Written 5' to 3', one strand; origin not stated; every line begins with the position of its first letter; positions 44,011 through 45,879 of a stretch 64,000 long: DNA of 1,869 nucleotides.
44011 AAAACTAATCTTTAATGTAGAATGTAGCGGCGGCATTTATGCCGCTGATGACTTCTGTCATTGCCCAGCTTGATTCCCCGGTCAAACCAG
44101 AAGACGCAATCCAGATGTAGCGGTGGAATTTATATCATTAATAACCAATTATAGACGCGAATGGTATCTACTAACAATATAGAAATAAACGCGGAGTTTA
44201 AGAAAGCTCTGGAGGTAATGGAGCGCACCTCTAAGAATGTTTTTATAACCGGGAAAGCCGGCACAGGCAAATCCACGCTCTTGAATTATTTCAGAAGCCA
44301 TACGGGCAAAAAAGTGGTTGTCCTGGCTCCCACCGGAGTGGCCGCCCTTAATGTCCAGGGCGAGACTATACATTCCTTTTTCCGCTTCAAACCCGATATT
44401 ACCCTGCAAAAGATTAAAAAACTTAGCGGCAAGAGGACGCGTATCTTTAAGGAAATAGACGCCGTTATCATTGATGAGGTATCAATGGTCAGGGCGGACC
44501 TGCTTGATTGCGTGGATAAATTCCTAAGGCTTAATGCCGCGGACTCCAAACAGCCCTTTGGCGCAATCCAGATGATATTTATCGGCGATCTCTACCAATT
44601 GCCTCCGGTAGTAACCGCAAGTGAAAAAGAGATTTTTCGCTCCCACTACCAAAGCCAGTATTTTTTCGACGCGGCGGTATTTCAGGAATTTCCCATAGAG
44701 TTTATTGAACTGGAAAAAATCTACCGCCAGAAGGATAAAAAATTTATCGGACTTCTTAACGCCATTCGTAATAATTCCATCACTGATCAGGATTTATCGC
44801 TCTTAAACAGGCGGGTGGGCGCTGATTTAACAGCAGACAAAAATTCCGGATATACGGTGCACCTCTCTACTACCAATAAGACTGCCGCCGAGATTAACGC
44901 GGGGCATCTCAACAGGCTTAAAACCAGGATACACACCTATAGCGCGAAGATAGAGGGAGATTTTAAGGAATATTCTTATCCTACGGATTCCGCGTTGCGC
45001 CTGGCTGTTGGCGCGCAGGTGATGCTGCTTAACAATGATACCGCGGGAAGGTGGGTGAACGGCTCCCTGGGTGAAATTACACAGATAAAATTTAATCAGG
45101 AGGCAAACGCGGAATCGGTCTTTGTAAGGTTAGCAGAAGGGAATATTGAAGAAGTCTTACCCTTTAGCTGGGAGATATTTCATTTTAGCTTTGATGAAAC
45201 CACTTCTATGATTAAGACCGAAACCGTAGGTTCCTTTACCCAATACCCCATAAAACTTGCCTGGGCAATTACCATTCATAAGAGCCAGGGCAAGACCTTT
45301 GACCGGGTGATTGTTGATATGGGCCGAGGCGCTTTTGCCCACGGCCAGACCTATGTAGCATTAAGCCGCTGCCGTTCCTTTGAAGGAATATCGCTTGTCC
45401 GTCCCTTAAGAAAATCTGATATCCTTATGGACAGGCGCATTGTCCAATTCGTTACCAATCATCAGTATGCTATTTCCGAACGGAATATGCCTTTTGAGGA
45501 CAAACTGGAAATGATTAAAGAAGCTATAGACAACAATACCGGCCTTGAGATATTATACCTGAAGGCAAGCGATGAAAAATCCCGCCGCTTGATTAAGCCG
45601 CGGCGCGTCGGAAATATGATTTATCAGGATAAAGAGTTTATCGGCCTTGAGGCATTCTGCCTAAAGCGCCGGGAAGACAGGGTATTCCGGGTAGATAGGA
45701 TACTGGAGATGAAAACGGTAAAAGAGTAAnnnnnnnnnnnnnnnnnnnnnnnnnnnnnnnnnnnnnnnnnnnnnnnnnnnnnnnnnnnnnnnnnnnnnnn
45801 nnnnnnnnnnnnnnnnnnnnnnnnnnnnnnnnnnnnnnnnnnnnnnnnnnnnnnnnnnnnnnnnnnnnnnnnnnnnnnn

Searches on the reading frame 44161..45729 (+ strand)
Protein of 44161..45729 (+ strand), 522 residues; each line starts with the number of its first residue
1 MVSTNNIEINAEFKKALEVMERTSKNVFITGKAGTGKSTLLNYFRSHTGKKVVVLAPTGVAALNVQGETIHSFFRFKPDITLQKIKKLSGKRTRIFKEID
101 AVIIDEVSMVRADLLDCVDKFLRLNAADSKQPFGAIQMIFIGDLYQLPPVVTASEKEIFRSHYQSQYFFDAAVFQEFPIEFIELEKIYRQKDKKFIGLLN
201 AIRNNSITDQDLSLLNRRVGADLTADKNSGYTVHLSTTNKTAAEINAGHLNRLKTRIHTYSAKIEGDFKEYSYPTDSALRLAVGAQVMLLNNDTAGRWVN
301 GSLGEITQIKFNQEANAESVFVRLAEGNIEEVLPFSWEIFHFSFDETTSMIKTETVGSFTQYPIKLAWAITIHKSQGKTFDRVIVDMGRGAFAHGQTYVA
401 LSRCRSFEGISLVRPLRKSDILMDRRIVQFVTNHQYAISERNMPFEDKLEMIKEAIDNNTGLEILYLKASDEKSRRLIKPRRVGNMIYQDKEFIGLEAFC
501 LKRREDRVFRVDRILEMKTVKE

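Call 12: search_protein_families(library=pfam, proteins=[window:44161-45729:+], max_evalue=0.01)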
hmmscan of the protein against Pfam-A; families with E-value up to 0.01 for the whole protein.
window:44161-45729:+ (522 aa): 19 families
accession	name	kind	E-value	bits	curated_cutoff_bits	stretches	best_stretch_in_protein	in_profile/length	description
PF05970.20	PIF1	-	1.2e-30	107.2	25.9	1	18-210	16-220/223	PIF1-like helicase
PF13604.12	AAA_30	-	1.2e-14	54.9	27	1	14-214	7-179/191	AAA domain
PF13245.12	AAA_19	-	2e-13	51.1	25.1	1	20-150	7-132/134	AAA domain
PF02689.20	Herpes_Helicase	-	4.2e-08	32.1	27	1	356-424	719-788/808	Helicase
PF13280.12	WYL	-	9e-08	32.4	21.8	1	448-518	2-69/70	WYL domain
PF13479.12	AAA_24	-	3.5e-06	27.5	27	1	24-120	2-86/195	AAA domain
PF13538.12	UvrD_C_2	-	3.7e-06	27.2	27.4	1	366-403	1-44/52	UvrD-like helicase C-terminal domain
PF01443.25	Viral_helicase1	-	1.5e-05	25.3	21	0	28-111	2-72/228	Viral superfamily 1 RNA helicase core domain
PF13191.12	AAA_16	-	3.3e-05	24.9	32.6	1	15-56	14-57/167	AAA ATPase domain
PF21530.3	Pif1_2B_dom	-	0.00022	21.3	23.9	1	277-308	14-46/47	DNA helicase Pif1, 2B domain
PF13401.12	AAA_22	-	0.00033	21.4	27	1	23-142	4-122/130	AAA domain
PF14532.12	Sigma54_activ_2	-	0.00054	20.6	25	1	11-52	8-49/138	Sigma-54 interaction domain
PF13173.12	AAA_14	-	0.00075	19.9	27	1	25-111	3-75/129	AAA domain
PF05049.19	IIGP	-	0.0012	18.4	24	1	8-61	19-71/375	Interferon-inducible GTPase (IIGP)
PF00270.35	DEAD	-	0.0014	18.8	26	0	18-83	9-77/167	DEAD/DEAH box helicase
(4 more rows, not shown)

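Call 15: find_encoding_contigs(protein=window:44161-45729:+, flank=6000, max_places=10)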
Protein window:44161-45729:+ (522 aa): 4 contigs read that carry it; 1 place shown.
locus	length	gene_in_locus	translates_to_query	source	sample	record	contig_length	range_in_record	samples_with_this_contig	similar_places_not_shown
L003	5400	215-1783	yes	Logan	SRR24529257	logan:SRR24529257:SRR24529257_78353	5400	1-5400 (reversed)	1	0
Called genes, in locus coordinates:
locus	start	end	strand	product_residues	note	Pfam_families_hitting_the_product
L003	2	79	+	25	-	?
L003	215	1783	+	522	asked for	PF02689:Herpes_Helicase (faint), PF05970:PIF1, PF13245:AAA_19, PF13604:AAA_30, PF01443:Viral_helicase1 (faint), PF13479:AAA_24 (weak), PF13538:UvrD_C_2 (weak), PF13280:WYL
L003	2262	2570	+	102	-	PF18765:Polbeta, PF01909:NTP_transf_2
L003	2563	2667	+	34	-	-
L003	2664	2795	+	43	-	PF01934:HepT-like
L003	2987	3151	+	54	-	-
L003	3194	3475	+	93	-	PF18019:Cas3_HD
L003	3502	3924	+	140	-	PF08681:TacA1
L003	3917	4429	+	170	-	PF00583:Acetyltransf_1, PF13673:Acetyltransf_10, PF13508:Acetyltransf_7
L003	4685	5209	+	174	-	PF00929:RNase_T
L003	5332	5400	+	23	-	?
